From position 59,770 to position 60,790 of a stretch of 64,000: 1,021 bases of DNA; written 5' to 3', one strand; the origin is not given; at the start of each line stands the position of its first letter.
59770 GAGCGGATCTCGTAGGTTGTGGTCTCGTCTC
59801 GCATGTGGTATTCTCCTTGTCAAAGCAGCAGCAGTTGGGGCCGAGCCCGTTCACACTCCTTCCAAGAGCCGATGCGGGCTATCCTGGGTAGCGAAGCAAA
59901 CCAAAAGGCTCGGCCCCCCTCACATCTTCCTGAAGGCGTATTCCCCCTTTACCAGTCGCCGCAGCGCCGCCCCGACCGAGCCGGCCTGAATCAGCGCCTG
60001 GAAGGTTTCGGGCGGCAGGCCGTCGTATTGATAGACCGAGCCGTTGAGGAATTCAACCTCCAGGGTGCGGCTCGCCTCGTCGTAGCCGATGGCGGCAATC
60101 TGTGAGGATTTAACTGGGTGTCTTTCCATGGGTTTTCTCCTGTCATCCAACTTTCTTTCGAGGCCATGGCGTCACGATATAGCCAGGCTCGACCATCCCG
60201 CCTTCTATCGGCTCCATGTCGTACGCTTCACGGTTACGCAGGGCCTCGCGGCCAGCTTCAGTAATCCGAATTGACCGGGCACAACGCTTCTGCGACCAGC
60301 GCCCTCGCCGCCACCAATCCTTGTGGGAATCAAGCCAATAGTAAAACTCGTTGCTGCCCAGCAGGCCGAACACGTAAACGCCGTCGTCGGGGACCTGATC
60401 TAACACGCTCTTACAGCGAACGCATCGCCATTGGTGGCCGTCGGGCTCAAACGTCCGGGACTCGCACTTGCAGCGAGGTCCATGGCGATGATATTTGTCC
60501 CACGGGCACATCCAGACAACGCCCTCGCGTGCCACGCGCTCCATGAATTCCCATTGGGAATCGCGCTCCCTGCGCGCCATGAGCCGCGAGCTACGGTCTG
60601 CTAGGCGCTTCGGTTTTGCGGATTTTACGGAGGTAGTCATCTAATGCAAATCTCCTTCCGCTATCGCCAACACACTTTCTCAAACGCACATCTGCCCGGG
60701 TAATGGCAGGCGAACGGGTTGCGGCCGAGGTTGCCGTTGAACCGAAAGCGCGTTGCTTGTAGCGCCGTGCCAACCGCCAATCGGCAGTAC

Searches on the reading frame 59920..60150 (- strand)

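Call 4: search_protein_families(library=pfam, proteins=[window:59920-60150:-], max_evalue=0.01)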
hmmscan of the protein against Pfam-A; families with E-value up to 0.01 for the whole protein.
window:59920-60150:- (76 aa): 1 family
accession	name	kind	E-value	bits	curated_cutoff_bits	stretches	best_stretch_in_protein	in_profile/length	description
PF13619.11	KTSC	-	1.4e-21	76.4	25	1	14-71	1-58/58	KTSC domain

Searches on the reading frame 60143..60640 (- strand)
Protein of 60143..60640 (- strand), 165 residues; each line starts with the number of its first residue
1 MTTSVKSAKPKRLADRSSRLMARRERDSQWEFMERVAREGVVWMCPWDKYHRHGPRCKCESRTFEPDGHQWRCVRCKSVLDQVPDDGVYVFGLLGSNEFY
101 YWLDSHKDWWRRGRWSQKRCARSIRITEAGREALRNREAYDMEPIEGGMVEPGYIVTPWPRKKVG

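Call 4: search_protein_families(library=pfam, proteins=[window:60143-60640:-], max_evalue=0.01)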
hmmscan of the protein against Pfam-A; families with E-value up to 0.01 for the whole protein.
window:60143-60640:- (165 aa): 1 family
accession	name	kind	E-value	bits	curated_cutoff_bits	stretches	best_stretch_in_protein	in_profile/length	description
PF17283.8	Zn_ribbon_SprT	-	0.0029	18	28.1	1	56-82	6-36/38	SprT-like zinc ribbon domain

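Call 5: search_protein_families(library=phrogs, proteins=[window:60143-60640:-], max_evalue=0.001)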
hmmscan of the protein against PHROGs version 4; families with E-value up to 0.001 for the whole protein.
window:60143-60640:- (165 aa): 0 families
